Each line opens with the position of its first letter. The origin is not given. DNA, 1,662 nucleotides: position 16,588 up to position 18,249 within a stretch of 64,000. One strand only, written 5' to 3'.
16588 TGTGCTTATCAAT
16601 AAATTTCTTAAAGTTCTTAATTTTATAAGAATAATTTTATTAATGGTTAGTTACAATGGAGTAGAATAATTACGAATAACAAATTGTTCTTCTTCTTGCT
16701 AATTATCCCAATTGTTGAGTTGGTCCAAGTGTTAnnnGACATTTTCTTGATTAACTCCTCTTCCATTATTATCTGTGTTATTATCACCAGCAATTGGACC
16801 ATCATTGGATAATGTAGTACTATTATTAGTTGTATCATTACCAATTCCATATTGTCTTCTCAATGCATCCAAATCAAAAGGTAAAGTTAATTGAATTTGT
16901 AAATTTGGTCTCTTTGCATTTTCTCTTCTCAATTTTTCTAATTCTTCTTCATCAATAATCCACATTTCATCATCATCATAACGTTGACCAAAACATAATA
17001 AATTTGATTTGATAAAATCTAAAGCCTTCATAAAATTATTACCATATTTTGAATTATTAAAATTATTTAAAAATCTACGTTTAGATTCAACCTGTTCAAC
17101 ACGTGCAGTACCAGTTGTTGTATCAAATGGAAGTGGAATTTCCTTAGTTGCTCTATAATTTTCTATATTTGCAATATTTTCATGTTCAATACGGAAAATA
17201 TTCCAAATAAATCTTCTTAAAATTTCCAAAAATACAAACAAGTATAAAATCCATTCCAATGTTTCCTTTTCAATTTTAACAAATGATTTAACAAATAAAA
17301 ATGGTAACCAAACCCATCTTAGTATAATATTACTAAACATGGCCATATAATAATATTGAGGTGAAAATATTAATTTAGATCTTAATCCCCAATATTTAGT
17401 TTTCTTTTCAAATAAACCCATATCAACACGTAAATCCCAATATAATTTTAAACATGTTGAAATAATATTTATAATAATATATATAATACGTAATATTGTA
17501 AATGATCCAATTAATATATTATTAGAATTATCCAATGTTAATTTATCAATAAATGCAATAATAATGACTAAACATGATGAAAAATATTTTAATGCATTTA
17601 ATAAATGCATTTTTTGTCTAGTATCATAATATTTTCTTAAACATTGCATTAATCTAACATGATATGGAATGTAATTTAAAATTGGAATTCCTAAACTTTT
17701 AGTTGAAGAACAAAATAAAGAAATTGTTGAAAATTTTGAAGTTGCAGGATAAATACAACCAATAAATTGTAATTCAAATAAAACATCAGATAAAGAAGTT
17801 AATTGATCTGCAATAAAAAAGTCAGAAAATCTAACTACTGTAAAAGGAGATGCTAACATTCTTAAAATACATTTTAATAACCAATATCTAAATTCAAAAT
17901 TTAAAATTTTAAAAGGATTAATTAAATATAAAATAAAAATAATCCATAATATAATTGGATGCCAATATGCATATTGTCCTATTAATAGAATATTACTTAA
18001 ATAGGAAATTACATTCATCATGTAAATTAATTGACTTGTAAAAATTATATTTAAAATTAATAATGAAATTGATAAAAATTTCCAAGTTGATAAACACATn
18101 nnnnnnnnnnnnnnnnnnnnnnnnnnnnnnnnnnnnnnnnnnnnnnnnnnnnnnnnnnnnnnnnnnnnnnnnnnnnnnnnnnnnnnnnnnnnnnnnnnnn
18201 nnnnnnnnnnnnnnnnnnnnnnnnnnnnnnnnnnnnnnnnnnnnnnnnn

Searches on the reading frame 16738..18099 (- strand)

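Call 53: search_protein_families(library=pfam, proteins=[window:16738-18099:-], max_evalue=0.00001)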
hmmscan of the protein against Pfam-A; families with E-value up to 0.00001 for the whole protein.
window:16738-18099:- (454 aa): 1 family
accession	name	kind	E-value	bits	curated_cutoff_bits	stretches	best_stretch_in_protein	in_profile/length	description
PF03124.20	EXS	-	1.5e-68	232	25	1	20-308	56-329/330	EXS family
